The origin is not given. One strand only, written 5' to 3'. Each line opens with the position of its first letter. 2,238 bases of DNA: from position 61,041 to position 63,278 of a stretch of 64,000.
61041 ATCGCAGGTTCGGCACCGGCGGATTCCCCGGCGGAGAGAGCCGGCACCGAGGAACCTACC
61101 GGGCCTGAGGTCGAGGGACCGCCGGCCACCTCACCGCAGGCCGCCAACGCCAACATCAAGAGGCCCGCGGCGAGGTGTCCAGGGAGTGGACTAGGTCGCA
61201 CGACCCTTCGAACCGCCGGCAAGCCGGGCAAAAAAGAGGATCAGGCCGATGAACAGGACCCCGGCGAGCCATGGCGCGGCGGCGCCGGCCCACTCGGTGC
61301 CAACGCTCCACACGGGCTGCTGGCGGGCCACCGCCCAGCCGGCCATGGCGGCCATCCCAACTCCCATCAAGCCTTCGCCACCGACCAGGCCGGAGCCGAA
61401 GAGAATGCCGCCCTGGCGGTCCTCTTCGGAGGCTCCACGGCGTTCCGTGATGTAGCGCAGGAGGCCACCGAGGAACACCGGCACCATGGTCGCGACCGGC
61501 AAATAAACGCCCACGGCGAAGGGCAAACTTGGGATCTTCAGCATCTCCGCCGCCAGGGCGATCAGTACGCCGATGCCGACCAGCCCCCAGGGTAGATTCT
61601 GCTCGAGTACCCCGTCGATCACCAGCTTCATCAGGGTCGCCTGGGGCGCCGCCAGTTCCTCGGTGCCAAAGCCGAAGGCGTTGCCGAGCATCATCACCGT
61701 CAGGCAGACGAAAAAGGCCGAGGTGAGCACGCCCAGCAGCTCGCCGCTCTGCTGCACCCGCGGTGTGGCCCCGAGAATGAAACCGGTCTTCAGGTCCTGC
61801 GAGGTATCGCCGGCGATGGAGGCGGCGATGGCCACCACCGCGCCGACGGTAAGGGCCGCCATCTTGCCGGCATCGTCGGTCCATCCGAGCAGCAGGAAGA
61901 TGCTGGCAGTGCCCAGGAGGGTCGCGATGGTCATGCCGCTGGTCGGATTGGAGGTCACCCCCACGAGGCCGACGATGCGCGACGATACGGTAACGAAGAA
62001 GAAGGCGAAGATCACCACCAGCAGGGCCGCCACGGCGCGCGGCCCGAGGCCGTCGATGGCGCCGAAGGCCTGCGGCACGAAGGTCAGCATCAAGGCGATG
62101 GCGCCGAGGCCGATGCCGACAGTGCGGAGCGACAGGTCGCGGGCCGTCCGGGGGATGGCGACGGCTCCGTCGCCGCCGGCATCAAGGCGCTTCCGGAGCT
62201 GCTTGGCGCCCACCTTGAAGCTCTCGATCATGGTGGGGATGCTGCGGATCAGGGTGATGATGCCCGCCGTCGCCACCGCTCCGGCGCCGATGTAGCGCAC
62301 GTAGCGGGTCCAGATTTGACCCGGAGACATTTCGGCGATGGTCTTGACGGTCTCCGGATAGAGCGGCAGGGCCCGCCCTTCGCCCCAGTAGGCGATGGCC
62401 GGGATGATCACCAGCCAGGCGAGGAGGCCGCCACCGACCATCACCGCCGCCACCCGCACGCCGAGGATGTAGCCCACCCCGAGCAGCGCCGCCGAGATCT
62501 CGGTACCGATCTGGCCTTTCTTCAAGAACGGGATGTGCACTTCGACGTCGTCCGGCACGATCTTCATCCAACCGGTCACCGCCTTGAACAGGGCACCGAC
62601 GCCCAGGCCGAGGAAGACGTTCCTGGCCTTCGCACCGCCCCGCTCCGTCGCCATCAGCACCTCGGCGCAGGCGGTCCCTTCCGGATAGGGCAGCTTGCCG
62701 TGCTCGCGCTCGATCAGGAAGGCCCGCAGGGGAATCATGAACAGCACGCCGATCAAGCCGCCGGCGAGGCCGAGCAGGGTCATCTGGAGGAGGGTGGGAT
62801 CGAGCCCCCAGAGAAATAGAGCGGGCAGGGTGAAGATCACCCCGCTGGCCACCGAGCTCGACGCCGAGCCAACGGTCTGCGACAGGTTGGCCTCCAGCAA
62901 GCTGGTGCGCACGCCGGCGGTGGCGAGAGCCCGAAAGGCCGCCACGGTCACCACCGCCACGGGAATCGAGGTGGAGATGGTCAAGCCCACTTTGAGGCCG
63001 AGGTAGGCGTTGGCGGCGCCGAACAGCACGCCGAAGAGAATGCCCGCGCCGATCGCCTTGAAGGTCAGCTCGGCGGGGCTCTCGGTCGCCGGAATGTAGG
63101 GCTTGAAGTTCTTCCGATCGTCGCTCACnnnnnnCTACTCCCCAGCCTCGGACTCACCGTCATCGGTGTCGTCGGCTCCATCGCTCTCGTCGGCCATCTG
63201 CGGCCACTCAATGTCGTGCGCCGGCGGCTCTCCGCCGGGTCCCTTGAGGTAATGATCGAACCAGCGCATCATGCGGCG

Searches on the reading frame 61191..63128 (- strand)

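Call 69: search_protein_families(library=pfam, proteins=[window:61191-63128:-], max_evalue=0.0001)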
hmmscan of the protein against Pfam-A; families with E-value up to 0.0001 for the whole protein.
window:61191-63128:- (645 aa): 1 family
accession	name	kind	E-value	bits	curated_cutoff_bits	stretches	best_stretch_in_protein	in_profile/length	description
PF03169.20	OPT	-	1.2e-100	338.4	25.8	1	20-595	1-622/623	OPT oligopeptide transporter protein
